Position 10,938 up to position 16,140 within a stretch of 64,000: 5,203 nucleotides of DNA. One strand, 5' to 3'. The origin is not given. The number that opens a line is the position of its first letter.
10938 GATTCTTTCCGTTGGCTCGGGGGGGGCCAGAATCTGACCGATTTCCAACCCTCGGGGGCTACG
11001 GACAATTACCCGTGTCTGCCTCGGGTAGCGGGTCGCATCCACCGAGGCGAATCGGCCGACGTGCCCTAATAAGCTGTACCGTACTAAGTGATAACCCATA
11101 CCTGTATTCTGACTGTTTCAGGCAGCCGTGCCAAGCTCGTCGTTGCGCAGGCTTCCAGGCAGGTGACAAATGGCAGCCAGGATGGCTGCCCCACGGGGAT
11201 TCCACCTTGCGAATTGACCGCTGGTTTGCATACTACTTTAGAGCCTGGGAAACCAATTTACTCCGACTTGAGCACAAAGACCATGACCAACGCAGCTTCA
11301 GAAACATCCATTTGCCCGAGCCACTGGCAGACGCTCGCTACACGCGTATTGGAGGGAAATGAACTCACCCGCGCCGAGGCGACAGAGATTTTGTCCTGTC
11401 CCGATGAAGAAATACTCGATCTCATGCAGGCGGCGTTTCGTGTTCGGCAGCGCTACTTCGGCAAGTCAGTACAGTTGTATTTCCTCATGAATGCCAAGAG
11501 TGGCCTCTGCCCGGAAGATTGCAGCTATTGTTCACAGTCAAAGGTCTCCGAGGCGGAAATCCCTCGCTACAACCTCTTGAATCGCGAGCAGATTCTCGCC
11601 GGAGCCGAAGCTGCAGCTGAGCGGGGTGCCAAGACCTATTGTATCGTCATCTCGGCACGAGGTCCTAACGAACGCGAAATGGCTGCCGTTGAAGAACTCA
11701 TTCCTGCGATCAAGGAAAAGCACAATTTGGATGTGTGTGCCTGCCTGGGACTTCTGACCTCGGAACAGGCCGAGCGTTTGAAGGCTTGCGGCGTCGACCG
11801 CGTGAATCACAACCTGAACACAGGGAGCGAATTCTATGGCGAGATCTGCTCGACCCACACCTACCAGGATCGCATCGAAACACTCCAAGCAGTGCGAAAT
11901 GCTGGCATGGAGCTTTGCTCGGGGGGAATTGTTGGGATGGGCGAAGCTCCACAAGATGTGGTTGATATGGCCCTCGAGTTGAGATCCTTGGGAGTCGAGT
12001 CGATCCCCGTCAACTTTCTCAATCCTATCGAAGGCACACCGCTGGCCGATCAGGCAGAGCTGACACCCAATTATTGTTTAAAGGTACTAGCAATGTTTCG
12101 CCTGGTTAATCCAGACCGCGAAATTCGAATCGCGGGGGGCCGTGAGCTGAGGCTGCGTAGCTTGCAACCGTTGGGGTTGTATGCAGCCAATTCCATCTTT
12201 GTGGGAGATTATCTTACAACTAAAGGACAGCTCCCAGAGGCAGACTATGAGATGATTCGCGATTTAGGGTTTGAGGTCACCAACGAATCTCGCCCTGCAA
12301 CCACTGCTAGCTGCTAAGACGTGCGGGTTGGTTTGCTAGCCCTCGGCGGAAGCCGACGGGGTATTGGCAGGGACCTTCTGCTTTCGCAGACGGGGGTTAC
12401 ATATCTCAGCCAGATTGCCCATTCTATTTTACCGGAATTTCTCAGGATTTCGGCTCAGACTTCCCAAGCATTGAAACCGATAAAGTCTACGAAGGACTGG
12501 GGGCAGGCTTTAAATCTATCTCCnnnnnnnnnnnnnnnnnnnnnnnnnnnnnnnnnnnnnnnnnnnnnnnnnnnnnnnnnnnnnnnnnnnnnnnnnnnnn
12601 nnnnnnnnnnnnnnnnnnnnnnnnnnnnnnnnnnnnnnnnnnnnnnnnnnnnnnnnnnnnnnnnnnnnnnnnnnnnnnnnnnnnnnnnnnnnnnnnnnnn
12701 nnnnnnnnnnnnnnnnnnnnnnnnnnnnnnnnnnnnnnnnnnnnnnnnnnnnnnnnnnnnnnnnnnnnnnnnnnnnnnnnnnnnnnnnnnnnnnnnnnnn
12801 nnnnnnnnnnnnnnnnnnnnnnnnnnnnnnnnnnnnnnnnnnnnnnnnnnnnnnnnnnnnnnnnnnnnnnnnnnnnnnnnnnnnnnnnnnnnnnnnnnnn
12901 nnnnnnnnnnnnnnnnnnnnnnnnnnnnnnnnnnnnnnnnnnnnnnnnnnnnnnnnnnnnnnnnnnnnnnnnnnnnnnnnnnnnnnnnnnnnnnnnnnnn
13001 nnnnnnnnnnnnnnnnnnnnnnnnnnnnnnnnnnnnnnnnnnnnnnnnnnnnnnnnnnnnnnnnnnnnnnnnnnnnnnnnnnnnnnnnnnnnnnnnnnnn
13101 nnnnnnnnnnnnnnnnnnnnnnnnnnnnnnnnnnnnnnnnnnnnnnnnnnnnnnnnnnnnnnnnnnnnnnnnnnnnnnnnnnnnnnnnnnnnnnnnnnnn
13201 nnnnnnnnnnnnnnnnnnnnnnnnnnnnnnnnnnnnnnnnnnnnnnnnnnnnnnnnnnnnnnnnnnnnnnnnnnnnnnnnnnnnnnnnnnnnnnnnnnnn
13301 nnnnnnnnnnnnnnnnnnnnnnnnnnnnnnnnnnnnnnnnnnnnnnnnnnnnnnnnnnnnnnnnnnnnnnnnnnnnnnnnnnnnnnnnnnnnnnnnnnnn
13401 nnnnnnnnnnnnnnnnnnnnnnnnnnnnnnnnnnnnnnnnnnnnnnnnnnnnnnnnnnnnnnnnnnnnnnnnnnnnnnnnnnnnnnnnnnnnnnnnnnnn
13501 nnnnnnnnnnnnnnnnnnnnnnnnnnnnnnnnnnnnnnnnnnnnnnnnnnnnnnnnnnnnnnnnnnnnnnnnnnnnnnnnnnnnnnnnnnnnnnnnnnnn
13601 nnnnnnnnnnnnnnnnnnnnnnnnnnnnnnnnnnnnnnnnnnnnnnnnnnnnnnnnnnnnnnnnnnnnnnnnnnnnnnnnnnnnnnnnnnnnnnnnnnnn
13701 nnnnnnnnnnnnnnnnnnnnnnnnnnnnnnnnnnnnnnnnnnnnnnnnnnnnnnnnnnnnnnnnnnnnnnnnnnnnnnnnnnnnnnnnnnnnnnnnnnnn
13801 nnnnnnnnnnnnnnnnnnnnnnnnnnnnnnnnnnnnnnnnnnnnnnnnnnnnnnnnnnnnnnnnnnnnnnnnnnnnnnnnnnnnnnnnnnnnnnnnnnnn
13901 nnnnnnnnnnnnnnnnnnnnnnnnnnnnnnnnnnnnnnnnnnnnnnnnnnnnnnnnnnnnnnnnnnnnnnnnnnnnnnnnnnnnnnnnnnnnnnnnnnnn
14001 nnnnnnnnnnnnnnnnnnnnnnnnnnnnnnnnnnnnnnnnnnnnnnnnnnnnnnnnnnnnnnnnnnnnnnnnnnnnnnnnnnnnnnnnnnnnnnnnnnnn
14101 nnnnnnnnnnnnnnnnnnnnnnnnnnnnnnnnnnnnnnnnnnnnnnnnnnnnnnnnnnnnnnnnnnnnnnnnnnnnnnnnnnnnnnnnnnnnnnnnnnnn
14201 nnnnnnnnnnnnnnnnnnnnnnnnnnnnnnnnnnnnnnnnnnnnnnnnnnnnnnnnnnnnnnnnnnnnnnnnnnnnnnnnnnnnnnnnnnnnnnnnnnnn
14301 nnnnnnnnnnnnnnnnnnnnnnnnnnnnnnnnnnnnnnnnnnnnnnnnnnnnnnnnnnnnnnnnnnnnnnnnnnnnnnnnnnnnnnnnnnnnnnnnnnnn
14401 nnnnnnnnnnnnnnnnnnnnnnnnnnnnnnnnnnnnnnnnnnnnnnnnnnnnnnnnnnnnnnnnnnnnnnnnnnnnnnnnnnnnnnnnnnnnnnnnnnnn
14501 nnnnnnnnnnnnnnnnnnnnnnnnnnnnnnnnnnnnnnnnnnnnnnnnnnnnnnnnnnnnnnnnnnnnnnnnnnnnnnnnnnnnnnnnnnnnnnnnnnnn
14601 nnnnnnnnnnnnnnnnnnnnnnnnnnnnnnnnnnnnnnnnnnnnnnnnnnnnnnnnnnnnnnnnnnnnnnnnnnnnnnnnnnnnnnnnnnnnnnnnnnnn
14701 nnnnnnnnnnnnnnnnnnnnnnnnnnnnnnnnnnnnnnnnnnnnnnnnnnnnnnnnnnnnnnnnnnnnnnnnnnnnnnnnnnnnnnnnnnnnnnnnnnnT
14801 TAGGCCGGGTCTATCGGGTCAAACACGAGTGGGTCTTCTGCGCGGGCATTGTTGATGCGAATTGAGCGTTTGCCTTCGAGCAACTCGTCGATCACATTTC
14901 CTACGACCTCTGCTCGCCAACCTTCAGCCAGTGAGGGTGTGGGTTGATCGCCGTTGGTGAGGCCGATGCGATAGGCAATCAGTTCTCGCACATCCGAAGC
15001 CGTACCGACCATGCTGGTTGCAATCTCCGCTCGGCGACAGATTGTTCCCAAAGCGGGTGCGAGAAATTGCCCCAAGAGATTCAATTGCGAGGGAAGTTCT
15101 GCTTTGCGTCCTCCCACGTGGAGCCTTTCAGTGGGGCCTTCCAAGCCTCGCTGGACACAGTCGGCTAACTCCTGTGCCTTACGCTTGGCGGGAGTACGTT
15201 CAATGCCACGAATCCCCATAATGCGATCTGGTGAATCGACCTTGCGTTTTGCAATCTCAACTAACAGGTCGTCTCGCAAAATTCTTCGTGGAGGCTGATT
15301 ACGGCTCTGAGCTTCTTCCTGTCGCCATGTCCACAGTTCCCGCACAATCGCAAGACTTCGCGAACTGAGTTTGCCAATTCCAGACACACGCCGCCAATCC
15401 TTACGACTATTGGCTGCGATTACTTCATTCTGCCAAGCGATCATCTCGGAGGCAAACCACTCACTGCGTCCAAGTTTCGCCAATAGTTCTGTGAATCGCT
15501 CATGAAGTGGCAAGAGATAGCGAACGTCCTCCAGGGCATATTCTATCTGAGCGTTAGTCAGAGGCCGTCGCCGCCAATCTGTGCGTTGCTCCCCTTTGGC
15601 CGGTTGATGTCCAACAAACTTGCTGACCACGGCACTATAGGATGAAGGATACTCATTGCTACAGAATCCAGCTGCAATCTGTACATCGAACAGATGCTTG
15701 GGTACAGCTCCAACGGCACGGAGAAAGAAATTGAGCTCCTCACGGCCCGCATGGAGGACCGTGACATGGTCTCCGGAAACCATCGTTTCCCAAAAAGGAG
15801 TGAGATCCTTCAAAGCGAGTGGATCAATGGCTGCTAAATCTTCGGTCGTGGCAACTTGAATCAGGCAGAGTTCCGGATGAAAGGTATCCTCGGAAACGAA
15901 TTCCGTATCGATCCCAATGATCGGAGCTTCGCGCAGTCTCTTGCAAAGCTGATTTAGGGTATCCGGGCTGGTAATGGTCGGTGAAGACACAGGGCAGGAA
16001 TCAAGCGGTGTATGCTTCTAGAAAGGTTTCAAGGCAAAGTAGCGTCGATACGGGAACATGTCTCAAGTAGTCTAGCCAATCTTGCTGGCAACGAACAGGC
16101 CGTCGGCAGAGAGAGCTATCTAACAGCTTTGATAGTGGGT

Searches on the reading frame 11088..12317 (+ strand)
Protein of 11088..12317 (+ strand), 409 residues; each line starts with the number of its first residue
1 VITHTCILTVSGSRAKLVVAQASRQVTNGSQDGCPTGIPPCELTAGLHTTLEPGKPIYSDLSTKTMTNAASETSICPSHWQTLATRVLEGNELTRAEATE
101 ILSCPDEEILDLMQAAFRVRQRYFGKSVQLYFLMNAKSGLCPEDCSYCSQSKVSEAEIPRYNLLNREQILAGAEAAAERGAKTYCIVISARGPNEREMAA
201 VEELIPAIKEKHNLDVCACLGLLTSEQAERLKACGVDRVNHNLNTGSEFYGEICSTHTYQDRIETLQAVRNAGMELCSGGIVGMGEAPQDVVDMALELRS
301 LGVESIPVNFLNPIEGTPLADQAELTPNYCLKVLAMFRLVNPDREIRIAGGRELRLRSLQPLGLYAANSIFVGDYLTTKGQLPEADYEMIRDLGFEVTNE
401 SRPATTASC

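Call 19: search_protein_families(library=pfam, proteins=[window:11088-12317:+], max_evalue=0.001)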
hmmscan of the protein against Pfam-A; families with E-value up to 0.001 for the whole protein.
window:11088-12317:+ (409 aa): 2 families
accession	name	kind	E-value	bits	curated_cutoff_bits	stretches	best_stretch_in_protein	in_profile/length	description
PF06968.18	BATS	-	1.1e-27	96.4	22.2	1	307-396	1-88/88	Biotin and Thiamin Synthesis associated domain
PF04055.27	Radical_SAM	-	7.4e-23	82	29.5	1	140-295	6-163/166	Radical SAM superfamily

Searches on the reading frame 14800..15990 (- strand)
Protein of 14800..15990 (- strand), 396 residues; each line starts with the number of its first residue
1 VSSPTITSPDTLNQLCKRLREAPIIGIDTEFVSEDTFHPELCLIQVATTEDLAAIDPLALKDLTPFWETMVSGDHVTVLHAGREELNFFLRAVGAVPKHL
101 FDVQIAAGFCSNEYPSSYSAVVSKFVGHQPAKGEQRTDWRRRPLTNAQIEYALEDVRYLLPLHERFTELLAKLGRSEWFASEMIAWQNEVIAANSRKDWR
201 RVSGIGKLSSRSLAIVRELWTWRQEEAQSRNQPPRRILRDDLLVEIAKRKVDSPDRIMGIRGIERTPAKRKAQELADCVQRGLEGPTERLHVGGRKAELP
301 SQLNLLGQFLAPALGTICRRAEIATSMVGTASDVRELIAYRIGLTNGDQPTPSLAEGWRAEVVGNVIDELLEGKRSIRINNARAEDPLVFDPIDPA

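Call 19: search_protein_families(library=pfam, proteins=[window:14800-15990:-], max_evalue=0.001)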
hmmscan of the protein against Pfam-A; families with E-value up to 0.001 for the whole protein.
window:14800-15990:- (396 aa): 2 families
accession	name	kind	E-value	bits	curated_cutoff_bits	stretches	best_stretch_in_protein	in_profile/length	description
PF01612.26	DNA_pol_A_exo1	-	1.2e-31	110.3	23.6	1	5-170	3-172/173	3'-5' exonuclease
PF00570.28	HRDC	-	6.9e-14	52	23.8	1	213-279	2-68/68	HRDC domain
